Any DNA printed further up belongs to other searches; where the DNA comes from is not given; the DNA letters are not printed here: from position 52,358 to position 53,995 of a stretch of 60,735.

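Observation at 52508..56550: Gram-positive/actinobacterial-type peptidoglycan amidation operon (murT-gatD-asnB) in a betaproteobacterial chromosome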

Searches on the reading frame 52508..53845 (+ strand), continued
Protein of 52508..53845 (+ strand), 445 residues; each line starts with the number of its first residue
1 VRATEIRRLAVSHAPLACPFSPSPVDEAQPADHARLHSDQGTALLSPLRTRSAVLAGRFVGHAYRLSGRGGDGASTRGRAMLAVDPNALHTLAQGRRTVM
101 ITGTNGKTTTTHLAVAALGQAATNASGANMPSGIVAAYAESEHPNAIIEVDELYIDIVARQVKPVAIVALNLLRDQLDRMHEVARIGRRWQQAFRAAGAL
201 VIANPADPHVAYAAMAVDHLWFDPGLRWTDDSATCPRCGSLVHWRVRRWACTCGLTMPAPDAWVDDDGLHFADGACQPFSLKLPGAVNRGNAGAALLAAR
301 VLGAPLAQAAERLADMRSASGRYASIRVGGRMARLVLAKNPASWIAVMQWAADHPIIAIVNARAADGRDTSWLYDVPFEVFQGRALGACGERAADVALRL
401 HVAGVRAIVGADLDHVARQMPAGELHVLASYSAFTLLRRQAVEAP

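Call 26: search_solved_structures(query=window:52637-53845:+, show_alignments=2)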
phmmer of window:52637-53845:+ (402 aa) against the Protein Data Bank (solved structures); distinct sequences matched with E-value up to 0.001: 5.
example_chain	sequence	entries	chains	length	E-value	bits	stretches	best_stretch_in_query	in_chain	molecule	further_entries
6fqb_A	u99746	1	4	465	1.3e-34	123.1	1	5-392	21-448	Mur ligase family protein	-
6gs2_B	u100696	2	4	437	2.8e-32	115.4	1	17-367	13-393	SA1708 protein | DUF1727 domain-containing protein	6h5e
7q8e_A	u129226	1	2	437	3.8e-32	114.9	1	17-367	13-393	Lipid II isoglutaminyl synthase (glutamine-hydrolyzing) subunit MurT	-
9sq9_A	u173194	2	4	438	4.3e-31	111.5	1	38-392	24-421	Lipid II isoglutaminyl synthase (glutamine-hydrolyzing) subunit MurT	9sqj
7bva_A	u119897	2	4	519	1.3e-06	30.9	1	39-283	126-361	UDP-N-acetylmuramate--L-alanine ligase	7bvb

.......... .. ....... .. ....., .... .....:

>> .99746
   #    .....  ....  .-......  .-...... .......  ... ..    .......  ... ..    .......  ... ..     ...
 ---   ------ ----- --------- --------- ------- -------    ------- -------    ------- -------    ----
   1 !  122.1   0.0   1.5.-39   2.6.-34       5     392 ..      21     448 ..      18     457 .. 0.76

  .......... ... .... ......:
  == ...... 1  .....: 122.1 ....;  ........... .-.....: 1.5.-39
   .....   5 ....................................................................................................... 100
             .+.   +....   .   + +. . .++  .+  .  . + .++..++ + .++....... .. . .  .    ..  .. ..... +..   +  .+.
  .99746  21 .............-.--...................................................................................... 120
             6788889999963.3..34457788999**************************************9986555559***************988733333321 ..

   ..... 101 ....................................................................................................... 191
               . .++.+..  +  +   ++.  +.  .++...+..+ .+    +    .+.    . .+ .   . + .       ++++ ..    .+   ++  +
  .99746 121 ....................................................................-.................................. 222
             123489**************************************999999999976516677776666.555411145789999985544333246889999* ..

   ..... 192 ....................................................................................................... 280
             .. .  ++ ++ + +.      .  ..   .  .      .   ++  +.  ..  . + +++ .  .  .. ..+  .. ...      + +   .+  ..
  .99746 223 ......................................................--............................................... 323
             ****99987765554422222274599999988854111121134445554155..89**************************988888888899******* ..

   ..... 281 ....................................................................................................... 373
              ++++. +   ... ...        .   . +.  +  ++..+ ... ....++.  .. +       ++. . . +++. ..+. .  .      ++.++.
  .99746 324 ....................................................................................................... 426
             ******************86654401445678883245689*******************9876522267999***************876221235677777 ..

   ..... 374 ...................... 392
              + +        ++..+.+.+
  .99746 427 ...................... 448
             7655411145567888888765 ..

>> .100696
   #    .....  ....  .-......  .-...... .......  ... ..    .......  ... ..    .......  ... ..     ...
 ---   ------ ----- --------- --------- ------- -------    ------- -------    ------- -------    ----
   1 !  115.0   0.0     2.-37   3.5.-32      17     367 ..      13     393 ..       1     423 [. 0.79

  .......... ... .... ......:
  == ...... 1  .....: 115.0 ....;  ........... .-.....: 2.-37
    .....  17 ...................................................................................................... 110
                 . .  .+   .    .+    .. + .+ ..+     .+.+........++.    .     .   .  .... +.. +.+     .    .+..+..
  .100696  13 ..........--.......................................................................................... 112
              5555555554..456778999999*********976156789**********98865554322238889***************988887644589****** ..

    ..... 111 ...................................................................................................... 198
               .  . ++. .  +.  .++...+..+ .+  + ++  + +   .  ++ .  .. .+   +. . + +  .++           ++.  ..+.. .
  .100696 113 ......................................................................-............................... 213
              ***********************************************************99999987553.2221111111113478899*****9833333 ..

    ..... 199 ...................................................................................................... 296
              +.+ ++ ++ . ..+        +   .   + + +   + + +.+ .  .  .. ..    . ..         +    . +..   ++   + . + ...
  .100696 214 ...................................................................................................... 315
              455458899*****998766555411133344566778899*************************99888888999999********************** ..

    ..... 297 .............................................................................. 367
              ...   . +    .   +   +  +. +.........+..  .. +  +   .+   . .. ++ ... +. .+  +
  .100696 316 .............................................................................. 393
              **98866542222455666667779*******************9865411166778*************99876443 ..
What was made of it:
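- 52637..53845 (+): murT: the Mur-ligase-like subunit of lipid II isoglutaminyl synthase (402 aa, TTG start). Aligned to PDB 6FQB, 6GS2 and 7Q8E at E=1e-34 to 4e-32, with the P-loop, Cys4 ribbon and GRDTSW Asp conserved (call 26).
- On MurT (lipid II isoglutaminyl synthase, ligase subunit): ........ aligns to the P-loop of 6FQB and 6GS2 (call 26). CPRCG...CTCG aligns with CPDC...C..CG of S. pneumoniae and CPNCG...CQCG of S. aureus (call 26). Counting in the call 26 alignment puts D349 at the D of GRDTSW.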

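Call 43: find_encoding_contigs(protein=P0034, flank=8000, max_places=2)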
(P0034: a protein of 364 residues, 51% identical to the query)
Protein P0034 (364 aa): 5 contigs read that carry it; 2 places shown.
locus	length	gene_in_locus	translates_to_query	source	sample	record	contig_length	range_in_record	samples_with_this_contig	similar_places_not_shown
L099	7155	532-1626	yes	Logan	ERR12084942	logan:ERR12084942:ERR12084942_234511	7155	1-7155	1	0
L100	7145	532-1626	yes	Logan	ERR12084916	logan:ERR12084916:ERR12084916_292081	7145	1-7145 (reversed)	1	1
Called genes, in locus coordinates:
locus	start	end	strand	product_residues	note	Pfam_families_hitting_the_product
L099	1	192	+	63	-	?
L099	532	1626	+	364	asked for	PF08245:Mur_ligase_M, PF08353:MurT_C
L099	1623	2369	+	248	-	PF07685:GATase_3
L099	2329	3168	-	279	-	PF13578:Methyltransf_24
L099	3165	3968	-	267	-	PF02698:DUF218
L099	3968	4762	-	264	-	PF13354:Beta-lactamase2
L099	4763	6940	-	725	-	PF00664:ABC_membrane, PF00005:ABC_tran, PF02463:SMC_N (faint)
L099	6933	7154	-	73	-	?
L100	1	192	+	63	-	?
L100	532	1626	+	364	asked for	PF08245:Mur_ligase_M, PF08353:MurT_C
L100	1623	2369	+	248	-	PF07685:GATase_3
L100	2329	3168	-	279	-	PF13578:Methyltransf_24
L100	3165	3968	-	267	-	PF02698:DUF218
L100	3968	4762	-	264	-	PF13354:Beta-lactamase2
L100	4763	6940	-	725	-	PF00664:ABC_membrane, PF00005:ABC_tran, PF02463:SMC_N (faint)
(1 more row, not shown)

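Call 44: find_encoding_contigs(protein=P0041, flank=10000, max_places=1)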
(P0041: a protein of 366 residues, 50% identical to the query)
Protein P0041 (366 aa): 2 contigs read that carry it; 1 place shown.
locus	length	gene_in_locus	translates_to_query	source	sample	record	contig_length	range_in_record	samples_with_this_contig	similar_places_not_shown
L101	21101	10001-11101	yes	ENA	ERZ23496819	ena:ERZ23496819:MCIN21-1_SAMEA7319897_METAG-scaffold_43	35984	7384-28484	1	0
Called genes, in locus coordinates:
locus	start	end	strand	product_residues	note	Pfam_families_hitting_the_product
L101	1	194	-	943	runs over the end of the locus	PF02463:SMC_N (faint), PF00664:ABC_membrane, PF00005:ABC_tran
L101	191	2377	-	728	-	PF03412:Peptidase_C39, PF00664:ABC_membrane, PF00005:ABC_tran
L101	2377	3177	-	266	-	-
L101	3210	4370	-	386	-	PF06772:LtrA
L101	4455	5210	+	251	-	PF00106:adh_short, PF08659:KR, PF01370:Epimerase (faint), PF13561:adh_short_C2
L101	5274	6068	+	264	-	PF00364:Biotin_lipoyl, PF25984:BSH_YknX (faint)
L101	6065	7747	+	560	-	PF00664:ABC_membrane, PF00005:ABC_tran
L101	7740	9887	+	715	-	PF00664:ABC_membrane, PF00005:ABC_tran, PF02463:SMC_N (weak)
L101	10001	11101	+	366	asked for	PF08245:Mur_ligase_M, PF08353:MurT_C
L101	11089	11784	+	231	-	PF07685:GATase_3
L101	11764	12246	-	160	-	PF02698:DUF218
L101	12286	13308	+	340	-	PF13354:Beta-lactamase2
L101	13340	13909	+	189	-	PF14117:DUF4287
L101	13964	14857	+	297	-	-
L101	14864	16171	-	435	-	-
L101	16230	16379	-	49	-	-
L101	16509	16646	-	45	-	-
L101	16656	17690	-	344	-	-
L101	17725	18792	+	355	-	PF02012:BNR (faint), PF15902:Sortilin-Vps10 (faint)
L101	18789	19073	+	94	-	PF02597:ThiS (weak)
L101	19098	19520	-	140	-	PF01850:PIN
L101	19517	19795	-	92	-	-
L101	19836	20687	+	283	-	PF00892:EamA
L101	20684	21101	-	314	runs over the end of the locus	PF02423:OCD_Mu_crystall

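Call 45: list_cluster_members(proteins=[L101:10001-11101:+, L101:11089-11784:+, L101:7740-9887:+, L101:6065-7747:+, L101:191-2377:-, L101:12286-13308:+, L101:14864-16171:-, L099:4763-6940:-, L099:532-1626:+, L090:940-2589:+])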
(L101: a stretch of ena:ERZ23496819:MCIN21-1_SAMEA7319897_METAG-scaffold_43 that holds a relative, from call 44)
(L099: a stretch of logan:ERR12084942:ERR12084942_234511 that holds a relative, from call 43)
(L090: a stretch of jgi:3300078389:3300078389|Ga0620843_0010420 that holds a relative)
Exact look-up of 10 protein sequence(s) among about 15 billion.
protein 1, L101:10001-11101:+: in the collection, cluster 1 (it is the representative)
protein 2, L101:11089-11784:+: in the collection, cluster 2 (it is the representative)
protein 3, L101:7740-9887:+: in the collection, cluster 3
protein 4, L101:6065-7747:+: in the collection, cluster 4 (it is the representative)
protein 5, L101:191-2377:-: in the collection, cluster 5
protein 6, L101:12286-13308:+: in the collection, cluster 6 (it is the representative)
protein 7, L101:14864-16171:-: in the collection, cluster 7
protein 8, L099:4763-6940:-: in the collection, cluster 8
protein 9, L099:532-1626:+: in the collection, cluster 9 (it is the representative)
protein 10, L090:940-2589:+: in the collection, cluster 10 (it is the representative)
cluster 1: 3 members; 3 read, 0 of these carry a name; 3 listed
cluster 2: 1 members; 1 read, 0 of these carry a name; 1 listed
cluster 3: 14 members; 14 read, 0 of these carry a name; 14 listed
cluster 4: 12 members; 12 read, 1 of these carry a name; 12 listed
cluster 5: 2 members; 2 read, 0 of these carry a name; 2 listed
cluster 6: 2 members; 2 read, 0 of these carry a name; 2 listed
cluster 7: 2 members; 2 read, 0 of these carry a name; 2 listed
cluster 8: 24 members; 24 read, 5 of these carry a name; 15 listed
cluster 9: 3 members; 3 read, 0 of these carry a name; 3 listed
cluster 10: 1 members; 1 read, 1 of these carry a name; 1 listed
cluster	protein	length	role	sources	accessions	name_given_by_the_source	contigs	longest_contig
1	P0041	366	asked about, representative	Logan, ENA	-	-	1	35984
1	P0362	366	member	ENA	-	-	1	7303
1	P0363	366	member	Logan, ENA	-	-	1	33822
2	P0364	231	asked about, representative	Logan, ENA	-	-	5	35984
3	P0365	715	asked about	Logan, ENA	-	-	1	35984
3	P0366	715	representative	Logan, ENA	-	-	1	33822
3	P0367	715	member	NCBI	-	-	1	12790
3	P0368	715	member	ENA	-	-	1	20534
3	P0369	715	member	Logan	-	-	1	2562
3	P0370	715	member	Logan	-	-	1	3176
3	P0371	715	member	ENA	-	-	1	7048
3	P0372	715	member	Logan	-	-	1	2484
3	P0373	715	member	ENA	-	-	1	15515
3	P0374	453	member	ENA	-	-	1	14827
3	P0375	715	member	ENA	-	-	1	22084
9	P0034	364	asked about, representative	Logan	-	-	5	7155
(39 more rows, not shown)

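Call 46: list_cluster_members(proteins=[P0040, P0017, P0030, P0011, P0008, P0010, P0024, P0026, P0042, P0052])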
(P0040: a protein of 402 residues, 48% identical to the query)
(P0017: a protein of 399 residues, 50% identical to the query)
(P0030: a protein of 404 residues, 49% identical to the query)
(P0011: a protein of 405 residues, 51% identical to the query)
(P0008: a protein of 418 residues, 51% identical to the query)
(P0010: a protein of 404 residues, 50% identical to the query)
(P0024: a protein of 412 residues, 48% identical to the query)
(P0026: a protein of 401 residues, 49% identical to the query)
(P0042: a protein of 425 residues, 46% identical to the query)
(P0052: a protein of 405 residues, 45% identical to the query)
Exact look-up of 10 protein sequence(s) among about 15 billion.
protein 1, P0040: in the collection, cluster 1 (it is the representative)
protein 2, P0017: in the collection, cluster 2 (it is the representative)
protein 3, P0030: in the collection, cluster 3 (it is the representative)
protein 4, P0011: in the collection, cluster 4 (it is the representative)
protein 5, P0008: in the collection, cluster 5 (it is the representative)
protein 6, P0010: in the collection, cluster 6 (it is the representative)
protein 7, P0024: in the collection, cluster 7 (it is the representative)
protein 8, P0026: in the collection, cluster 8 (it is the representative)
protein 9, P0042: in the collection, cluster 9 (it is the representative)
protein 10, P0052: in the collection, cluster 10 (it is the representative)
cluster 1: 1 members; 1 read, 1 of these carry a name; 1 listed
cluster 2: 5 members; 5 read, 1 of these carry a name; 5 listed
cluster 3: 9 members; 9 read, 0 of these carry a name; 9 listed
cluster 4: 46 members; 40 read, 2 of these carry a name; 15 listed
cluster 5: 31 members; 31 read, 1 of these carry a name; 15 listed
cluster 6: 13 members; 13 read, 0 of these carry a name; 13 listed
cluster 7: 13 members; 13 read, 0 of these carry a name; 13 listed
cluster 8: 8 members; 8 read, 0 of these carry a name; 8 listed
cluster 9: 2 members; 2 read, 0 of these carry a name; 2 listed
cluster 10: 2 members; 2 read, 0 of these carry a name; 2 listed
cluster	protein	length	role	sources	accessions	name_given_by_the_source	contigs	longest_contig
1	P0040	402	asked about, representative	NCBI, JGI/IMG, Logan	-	UDP-N-acetylmuramyl tripeptide synthase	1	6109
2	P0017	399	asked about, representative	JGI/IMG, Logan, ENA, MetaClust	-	\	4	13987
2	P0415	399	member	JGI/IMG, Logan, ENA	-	-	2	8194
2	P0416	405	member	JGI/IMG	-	-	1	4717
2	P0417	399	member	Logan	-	-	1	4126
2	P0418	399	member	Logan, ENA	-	-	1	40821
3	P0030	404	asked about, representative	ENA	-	-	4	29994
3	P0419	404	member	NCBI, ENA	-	-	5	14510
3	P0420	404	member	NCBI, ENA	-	-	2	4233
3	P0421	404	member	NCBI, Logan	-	-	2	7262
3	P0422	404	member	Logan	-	-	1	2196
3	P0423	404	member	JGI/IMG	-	-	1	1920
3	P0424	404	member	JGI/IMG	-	-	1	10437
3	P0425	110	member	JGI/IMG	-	-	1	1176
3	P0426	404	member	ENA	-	-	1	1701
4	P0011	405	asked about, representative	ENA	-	-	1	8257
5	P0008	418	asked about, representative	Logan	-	-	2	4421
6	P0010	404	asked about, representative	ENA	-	-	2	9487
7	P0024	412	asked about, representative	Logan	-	-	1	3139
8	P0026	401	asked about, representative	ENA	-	-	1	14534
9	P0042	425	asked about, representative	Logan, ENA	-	-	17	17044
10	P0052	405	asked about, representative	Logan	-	-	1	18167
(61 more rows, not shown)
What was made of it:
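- Tried and rejected: L099 and L101 have 66-69% GC, and one member of the clade is named Actinomycetales (call 46).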

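Call 60: search_dna_similar(query=window:52637-53845:+, collection=plasmids, mode=protein, max_rows=25)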
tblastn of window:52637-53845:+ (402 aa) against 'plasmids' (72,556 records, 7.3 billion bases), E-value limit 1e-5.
Records with a match: 26; places in all: 26; records where one place covers at least 80% of the query: 25.
Best place of each record, by identity: <60% 26.
By first word of the organism name: Bacillus 14; Streptomyces 2; Limosilactobacillus 2; Nocardia 1; Nonomuraea 1; Tsukamurella 1; Enterococcus 1; Monoglobus 1; Staphylococcus 1; Priestia 1; and 1 more.
By predicted mobility (MOB-suite, as given by PLSDB): non-mobilizable 19; conjugative 6; mobilizable 1.
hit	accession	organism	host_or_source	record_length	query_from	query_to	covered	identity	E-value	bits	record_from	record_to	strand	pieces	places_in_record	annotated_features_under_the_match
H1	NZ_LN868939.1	Nocardia farcinica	not known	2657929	28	396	92%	42.6%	1e-54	201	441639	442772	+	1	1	none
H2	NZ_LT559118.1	Nonomuraea gerenzanensis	-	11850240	4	397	98%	39.7%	7e-60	217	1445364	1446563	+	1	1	none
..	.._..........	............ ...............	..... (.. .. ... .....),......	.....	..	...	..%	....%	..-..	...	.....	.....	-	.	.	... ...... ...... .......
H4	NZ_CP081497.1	Streptomyces sp. BHT-5-2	whole organism,plant soil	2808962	28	397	92%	40.2%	3e-60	218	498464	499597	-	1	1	none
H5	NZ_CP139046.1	Streptomyces sp. KN37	whole organism,Kanas soil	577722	28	397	92%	39.9%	3e-57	209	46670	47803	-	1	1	MurT ligase domain-containing protein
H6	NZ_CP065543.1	Limosilactobacillus reuteri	Yak,cell culture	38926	5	400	99%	30.4%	2e-30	130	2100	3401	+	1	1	Mur ligase family protein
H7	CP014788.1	Limosilactobacillus oris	human oral,whole organism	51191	30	400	92%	31.7%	7e-28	123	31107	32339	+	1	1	UDP-N-acetylmuramyl peptide synthase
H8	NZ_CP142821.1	Enterococcus faecalis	Pig,Single cell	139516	5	396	98%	29.7%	3e-30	130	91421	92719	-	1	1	Mur ligase family protein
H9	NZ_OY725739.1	Monoglobus pectinilyticus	-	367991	2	391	97%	29.5%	4e-20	100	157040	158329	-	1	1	MurT ligase domain-containing protein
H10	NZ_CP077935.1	Staphylococcus aureus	Homo sapiens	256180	27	370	86%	30.3%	6e-23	108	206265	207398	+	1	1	murT: lipid II isoglutaminyl synthase subunit MurT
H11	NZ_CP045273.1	Priestia megaterium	pure culture,Paper surface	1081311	8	400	98%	25.4%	1e-24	113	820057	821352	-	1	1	none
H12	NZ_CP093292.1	Bacillus mycoides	-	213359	10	396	96%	25.3%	6e-24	111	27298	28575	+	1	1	MurT ligase domain-containing protein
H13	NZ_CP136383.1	Bacillus mycoides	whole organism,soil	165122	10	396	96%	25.3%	9e-24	111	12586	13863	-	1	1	MurT ligase domain-containing protein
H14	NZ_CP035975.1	Bacillus mycoides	cell culture,soil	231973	10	396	96%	25.3%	5e-23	108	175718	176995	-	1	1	MurT ligase domain-containing protein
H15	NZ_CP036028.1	Bacillus mycoides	cell culture,soil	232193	10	396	96%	25.3%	5e-23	108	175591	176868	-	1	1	MurT ligase domain-containing protein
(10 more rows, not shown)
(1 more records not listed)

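Call 69: search_protein_families(library=padloc, proteins=[window:52637-53845:+], max_evalue=0.01)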
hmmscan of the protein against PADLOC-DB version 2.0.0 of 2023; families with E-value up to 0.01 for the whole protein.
window:52637-53845:+ (402 aa): 0 families

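Call 80: find_related_loci(query=window:52637-53845:+, collection=metagenome_contigs, flank=10000)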
Query window:52637-53845:+ (402 aa) in metagenome_contigs; peptide patterns used: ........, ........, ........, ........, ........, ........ (x = any residue, [..] = any of these).
391 stretches matched a pattern; 116 encode a relative of the query (tblastn E <= 1e-3); the best 80 are kept; 80 distinct loci.
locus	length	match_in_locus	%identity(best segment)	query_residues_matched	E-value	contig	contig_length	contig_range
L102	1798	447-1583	45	36-402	4e-79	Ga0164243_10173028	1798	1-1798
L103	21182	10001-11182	45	4-391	3e-75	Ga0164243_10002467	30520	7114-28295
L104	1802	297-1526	42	5-398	9e-76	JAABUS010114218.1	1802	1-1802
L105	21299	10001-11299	29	5-396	3e-46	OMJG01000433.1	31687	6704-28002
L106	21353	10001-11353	29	1-396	4e-46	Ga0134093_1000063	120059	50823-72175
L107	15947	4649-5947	28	5-395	1e-45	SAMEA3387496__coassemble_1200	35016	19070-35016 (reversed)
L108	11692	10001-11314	28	5-400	1e-45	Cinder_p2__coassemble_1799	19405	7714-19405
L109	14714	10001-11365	29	1-400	1e-44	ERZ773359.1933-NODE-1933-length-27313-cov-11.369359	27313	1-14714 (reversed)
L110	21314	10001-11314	29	5-400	2e-44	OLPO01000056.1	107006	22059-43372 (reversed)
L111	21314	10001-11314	28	5-400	7e-44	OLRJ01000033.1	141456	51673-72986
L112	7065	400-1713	28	5-400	5e-44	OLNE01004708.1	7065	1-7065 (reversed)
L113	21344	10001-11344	30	2-396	2e-43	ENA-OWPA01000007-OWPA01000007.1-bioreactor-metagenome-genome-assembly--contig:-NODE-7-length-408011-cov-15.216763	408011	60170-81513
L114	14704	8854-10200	31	5-400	3e-42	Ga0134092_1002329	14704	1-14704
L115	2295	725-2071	29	5-400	1e-42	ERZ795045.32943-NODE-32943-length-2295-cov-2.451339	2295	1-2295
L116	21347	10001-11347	31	5-400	3e-42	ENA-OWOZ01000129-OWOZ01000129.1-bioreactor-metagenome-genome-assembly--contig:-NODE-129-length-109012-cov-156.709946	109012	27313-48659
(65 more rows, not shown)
